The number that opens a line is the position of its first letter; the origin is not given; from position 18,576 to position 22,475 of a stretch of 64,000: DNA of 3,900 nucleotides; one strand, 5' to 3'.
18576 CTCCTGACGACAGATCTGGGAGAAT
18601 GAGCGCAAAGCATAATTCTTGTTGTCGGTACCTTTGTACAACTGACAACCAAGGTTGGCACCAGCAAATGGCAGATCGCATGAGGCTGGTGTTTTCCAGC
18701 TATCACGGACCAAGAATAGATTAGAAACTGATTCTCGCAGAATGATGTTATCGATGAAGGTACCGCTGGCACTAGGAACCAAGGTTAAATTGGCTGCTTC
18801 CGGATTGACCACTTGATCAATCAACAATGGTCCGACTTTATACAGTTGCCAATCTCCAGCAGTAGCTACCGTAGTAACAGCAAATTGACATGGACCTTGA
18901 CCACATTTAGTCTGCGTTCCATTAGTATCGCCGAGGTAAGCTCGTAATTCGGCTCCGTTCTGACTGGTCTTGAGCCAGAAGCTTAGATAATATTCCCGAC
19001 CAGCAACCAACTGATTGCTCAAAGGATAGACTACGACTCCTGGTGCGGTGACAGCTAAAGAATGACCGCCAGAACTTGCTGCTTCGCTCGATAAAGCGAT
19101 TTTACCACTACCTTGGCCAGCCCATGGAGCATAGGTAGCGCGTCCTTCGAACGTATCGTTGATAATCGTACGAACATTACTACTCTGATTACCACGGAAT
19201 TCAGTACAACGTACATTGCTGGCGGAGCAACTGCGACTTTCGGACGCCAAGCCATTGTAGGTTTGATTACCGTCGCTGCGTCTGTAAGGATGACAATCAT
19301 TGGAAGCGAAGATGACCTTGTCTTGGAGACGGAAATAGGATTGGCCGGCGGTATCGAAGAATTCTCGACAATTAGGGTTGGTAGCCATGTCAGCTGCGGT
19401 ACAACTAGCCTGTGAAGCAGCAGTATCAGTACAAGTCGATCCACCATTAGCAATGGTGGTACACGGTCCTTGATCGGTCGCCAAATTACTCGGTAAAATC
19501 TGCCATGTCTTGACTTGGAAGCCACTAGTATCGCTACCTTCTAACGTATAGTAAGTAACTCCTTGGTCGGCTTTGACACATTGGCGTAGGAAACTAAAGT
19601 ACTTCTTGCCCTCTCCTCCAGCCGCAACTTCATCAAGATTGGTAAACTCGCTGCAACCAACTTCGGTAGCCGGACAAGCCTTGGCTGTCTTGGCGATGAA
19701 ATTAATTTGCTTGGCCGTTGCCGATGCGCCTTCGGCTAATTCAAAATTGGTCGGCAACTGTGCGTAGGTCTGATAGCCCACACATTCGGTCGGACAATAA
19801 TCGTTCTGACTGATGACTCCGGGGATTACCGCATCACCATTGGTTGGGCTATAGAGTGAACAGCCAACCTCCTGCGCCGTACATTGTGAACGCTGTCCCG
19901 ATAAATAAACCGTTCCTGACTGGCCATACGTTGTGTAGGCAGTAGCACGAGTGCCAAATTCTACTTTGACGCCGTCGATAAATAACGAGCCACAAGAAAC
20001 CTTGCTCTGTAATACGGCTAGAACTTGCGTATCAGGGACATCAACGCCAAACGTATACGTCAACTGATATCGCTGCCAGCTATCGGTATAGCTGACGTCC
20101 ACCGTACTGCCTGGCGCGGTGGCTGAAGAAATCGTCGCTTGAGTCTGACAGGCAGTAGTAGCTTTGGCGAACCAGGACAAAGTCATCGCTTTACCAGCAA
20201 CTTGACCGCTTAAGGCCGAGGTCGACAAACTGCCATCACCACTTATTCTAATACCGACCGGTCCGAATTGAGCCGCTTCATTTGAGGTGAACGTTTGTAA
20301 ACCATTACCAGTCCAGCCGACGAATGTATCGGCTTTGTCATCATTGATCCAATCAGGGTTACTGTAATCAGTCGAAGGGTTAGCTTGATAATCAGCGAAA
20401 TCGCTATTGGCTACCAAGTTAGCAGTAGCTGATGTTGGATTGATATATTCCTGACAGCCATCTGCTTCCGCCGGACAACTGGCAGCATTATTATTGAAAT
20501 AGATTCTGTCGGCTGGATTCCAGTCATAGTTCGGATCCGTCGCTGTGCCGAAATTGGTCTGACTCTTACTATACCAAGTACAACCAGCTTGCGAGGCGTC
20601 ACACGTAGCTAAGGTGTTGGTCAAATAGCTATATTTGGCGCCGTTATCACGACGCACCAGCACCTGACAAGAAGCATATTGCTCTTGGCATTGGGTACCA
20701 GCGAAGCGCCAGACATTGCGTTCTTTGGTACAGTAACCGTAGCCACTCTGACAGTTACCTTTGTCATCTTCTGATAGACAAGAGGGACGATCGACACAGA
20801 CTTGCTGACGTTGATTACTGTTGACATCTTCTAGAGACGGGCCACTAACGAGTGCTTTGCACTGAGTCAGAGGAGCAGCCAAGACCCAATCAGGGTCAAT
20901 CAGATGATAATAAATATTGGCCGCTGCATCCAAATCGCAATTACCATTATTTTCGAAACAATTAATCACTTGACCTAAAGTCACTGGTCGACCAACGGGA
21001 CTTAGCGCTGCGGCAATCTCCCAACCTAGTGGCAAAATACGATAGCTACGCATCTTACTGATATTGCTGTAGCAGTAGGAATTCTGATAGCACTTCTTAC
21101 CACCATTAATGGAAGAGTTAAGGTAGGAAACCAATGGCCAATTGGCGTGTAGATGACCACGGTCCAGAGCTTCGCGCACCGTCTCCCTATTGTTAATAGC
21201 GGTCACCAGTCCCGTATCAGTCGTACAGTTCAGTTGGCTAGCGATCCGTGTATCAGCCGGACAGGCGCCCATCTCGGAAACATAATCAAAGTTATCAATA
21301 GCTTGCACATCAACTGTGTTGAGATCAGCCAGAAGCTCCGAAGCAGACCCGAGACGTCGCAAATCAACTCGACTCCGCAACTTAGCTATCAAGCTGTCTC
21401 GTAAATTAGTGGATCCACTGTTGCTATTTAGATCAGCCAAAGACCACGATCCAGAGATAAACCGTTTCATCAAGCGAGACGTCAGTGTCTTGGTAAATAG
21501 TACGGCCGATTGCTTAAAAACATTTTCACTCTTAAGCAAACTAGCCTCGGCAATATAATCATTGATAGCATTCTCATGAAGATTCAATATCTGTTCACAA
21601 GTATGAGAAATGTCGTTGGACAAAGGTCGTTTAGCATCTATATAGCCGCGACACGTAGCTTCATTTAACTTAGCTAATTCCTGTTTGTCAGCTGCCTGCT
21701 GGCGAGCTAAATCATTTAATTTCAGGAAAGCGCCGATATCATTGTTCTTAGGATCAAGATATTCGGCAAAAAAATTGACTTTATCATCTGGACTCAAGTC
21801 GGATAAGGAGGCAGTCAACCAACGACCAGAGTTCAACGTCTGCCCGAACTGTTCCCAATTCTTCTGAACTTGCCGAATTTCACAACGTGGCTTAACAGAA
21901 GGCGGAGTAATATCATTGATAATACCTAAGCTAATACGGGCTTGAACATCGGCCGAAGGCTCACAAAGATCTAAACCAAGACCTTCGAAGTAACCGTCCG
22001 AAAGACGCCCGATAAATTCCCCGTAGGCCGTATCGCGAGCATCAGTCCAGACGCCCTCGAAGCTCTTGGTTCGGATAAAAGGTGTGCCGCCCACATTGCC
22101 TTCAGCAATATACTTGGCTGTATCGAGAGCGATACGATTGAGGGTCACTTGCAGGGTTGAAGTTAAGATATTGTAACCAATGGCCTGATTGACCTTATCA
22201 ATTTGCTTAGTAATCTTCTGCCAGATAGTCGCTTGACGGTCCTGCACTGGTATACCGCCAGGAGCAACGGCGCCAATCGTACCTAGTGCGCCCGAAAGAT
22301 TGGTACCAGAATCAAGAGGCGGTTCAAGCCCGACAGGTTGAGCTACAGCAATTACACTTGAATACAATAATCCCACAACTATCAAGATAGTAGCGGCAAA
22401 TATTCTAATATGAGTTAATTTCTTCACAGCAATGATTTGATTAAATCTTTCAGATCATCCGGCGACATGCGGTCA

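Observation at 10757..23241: Operon coupling a Ca-binding membrane protein, a 3028-aa Cys-rich secreted giant protein and a VirB6-like protein behind an extended -10 promoter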

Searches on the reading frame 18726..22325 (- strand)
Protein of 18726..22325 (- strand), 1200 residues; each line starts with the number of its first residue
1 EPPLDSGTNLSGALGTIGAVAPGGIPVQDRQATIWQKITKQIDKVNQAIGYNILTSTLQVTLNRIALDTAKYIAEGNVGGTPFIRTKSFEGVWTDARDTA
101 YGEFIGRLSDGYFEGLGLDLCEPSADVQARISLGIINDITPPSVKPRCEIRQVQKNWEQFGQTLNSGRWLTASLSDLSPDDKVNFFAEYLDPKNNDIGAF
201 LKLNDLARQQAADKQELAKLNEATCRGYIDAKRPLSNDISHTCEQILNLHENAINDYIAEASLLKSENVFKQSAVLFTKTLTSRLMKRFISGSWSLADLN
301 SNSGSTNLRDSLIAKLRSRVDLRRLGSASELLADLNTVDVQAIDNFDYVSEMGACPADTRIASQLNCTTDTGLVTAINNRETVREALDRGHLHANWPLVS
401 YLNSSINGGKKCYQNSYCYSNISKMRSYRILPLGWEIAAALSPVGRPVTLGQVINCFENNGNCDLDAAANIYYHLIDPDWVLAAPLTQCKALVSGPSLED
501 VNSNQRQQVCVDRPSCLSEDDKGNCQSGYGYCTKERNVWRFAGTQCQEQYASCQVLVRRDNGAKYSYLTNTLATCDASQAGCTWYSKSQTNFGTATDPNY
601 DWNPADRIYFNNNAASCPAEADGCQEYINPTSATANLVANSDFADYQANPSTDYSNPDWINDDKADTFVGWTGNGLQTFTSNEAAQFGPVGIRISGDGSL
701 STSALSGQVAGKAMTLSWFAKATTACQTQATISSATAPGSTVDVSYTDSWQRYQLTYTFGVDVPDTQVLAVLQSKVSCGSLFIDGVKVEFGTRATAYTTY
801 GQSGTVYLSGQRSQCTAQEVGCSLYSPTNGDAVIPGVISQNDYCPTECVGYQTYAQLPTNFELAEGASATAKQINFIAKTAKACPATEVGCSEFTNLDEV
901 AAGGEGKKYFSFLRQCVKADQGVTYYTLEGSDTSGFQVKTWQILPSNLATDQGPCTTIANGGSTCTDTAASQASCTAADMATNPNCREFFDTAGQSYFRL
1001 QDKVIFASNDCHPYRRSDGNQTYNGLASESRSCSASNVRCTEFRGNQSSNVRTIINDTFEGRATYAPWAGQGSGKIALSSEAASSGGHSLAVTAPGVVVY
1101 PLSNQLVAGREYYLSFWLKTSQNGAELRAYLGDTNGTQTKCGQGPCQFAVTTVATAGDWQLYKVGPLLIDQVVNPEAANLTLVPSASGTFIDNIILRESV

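Call 68: predict_structure(alignment_id=A4)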
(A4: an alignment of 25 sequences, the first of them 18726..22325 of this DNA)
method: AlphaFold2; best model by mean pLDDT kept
length: 1200 residues; sequences in the alignment: 25
mean_pLDDT: 61.1   pTM: 0.28
mean pLDDT of the five models: 61.1, 61.0, 56.8, 55.7, 51.0
residues with pLDDT >= 90: 120; 70-90: 401; 50-70: 151; < 50: 528
segments of 3 or more residues with pLDDT < 50: 1-64, 66-92, 105-120, 123-204, 226-242, 250-276, 278-280, 282-346, 487-550, 558-564, 570-598, 600-602, 604-630, 680-682, 800-857, 861-882, 969-971, 1044-1051
pLDDT, mean of each block of 10 residues (from residue 1): 32 30 27 31 33 38 47 39 40 50 49 40 42 31 40 46 40 44 39 36 51 60 50 36 52 42 38 48 45 39 41 39 35 33 49 74 75 87 89 92 80 88 81 86 87 84 76 86 59 32 38 45 44 40 38 48 47 43 42 45 44 35 35 70 74 66 68 61 60 81 79 90 90 86 89 90 82 86 88 71 29 30 33 30 29 41 41 37 64 88 83 85 83 75 76 62 61 70 80 82 84 82 84 81 43 77 80 86 83 91 81 91 91 92 91 85 88 88 92 82
secondary structure, 60 per line:
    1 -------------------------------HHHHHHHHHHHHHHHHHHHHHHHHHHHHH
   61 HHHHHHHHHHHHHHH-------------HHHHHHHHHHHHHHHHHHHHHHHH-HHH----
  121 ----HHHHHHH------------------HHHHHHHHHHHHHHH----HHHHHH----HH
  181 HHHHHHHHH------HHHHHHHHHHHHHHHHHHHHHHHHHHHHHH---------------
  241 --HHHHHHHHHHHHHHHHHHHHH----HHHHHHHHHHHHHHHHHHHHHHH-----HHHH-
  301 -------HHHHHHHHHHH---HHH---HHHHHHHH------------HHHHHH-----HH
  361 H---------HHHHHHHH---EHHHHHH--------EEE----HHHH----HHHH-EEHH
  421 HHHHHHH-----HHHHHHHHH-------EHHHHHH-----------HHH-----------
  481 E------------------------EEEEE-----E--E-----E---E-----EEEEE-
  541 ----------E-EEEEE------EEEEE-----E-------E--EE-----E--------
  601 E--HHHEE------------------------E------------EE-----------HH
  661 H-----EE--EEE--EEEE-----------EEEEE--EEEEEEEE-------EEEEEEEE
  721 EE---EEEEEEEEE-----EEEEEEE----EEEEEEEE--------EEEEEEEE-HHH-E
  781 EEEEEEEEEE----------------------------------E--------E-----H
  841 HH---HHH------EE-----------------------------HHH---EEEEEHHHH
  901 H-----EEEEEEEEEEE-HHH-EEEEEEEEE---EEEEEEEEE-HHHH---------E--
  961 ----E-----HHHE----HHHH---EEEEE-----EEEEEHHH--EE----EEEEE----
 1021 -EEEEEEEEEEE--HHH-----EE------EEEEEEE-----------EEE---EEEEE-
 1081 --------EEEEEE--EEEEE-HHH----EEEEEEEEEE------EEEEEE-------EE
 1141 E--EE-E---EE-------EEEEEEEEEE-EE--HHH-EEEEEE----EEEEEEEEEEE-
elements in order (helices of 4 or more, strands of 3 or more residues): H32-75 H89-112 H125-131 H150-164 H169-174 H179-189 H196-225 H243-263 H268-290 H296-299 H308-318 H328-335 H348-353 H371-378 H383-388 E397-399 H404-407 H412-415 H419-427 H433-441 H450-455 E506-510 E535-539 E553-557 E564-568 E671-673 E676-679 E691-695 E698-705 E713-722 E726-734 E740-746 E751-758 E767-774 E780-790 E892-896 H897-901 E907-917 E923-931 E935-943 H945-948 H979-982 E986-990 E996-1000 E1012-1016 E1022-1032 E1051-1057 E1069-1071 E1075-1079 E1089-1094 E1097-1101 E1110-1119 E1126-1131 E1139-1141 E1160-1169 E1179-1184 E1189-1199

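Call 71: fold_search(model_id=the predicted structure, library=pdb)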
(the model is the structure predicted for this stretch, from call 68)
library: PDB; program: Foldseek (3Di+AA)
matches with E <= 10: 1622; with E <= 0.001: 233
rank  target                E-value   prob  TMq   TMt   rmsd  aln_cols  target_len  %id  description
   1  4xup_A                8.9e-11  1.00  0.14  0.40  12.2       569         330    9  Structure of the N-terminal CBM22-1-CBM22-2 tandem domain from Paenibacillus barcinonensis Xyn10C (released 2015-06-03)
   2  4xup_D                1.2e-10  1.00  0.16  0.49   8.7       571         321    8  Structure of the N-terminal CBM22-1-CBM22-2 tandem domain from Paenibacillus barcinonensis Xyn10C (released 2015-06-03)
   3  4xup_F                1.4e-10  1.00  0.10  0.34  15.7       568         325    9  Structure of the N-terminal CBM22-1-CBM22-2 tandem domain from Paenibacillus barcinonensis Xyn10C (released 2015-06-03)
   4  4xup_B                6.6e-10  1.00  0.10  0.32  18.1       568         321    9  Structure of the N-terminal CBM22-1-CBM22-2 tandem domain from Paenibacillus barcinonensis Xyn10C (released 2015-06-03)
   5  9qxq                  1.3e-09  1.00  0.09  0.10  38.1       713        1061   10  native structure of full-length pesticidal protein Cry1Ca18 at pH9, from crystals formed in vivo (released 2026-02-11)
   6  9h99                  1.5e-09  1.00  0.09  0.10  37.9       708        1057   10  Native structure of the full-length pesticidal protein Cry1Ca18 at pH7, from crystals formed in vivo (released 2025-11-12)
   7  8w7n                  1.8e-09  1.00  0.09  0.11  37.4       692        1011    9  Crystal structure of the in-cell Cry1Aa purified from Bacillus thuringiensis (released 2024-03-06)
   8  5b4x_A                4.7e-09  1.00  0.09  0.13  29.7       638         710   10  Crystal structure of the ApoER2 ectodomain in complex with the Reelin R56 fragment (released 2017-04-26)
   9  4w8j                  1.8e-08  1.00  0.09  0.11  24.4       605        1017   10  Structure of the full-length insecticidal protein Cry1Ac reveals intriguing details of toxin packaging into in vivo form (released 2014-09-17)
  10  6sh9_B                4.1e-08  1.00  0.09  0.08  24.0       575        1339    7  EngBF DARPin Fusion 4b D12 (released 2019-11-06)
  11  6qep                  4.8e-08  1.00  0.09  0.08  24.4       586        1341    7  EngBF DARPin Fusion 4b H14 (released 2019-11-06)
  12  6qfo                  5.9e-08  1.00  0.09  0.08  24.6       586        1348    6  EngBF DARPin Fusion 9b 3G124 (released 2019-11-06)
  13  6qev_B                6.2e-08  1.00  0.09  0.08  25.0       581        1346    7  EngBF DARPin Fusion 4b B6 (released 2019-11-06)
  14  6a48                  6.2e-08  1.00  0.09  0.15  29.6       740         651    9  Crystal structure of reelin N-terminal region (released 2019-06-19)
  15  2e26_A                8.1e-08  1.00  0.09  0.13  29.8       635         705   11  Crystal structure of two repeat fragment of reelin (released 2007-05-22)
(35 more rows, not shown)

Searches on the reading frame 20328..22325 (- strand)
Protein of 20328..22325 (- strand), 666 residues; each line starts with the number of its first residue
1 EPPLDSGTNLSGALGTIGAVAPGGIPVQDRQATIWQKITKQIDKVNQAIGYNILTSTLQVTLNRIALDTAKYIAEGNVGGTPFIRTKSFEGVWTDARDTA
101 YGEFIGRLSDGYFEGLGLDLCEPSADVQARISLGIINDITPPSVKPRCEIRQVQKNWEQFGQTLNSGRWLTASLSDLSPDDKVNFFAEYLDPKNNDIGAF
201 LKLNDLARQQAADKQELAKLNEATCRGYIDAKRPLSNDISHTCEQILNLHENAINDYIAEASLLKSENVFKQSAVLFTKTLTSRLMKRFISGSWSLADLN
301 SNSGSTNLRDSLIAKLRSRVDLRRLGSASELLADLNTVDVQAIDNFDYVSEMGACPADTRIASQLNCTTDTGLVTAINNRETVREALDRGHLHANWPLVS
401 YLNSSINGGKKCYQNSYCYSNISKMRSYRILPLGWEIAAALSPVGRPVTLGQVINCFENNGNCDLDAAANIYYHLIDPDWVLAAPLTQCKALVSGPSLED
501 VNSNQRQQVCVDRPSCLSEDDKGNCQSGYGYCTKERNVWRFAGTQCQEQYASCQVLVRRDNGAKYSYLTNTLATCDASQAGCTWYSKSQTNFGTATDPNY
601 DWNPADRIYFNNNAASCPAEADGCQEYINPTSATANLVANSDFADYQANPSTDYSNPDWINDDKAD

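Call 89: search_protein_representatives(protein=window:20328-22325:-)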
Query: 666 residues. Proteins with E-value up to 0.001 (for the whole library): 1197; up to 1e-10: 1115; up to 1e-30: 908. The best 150 are listed.
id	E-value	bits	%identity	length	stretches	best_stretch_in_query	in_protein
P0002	0.0e+00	1086.1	66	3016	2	33-666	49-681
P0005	5.6e-207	705.7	49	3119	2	12-666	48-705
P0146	2.3e-164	564.9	41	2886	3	15-666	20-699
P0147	4.0e-143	494.7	39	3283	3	168-664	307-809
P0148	2.4e-128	445.9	53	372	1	93-460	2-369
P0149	1.7e-114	400.2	34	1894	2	27-649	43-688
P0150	1.2e-113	397.4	35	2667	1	22-652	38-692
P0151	6.8e-111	388.2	35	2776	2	31-651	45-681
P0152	7.5e-111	388.1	35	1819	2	19-647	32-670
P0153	1.0e-108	381.0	35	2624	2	26-648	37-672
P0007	1.0e-108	381.0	37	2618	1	32-644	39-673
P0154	2.0e-103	363.6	34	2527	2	33-649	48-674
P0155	3.0e-99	349.8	33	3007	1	29-651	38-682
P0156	1.7e-98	347.3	35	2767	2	32-644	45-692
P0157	1.1e-97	344.6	33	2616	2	19-643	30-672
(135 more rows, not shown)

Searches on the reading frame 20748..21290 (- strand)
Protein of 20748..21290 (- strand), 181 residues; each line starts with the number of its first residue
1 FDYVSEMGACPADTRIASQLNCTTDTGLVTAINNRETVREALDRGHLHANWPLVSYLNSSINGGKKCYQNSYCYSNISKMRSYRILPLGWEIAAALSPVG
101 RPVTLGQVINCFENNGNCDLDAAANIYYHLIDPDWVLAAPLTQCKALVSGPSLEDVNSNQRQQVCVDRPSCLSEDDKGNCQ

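Call 105: search_solved_structures(query=A8, max_evalue=10)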
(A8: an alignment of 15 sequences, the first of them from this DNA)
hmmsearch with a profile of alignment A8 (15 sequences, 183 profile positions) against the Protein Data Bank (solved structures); distinct sequences matched with E-value up to 10: 7.
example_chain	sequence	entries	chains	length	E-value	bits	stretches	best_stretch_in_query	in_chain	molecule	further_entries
6een_A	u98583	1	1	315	0.00031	23.5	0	105-134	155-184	Designer Pentatricopeptide Protein dPPR10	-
6een_C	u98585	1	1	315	0.00056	22.7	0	104-134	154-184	Designer Pentatricopeptide Protein dPPR10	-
6een_D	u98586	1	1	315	0.0025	20.6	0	105-134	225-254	Designer Pentatricopeptide Protein dPPR10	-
6een_B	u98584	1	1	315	0.0041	19.9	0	105-134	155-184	Designer Pentatricopeptide Protein dPPR10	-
9h0m_E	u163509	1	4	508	0.48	13.1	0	123-157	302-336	PIT54 protein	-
4ozs_A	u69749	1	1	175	0.54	13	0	104-134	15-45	Alpha solenoid protein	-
1yc0_I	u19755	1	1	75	1.9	11.2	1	135-168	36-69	Kunitz-type protease inhibitor 1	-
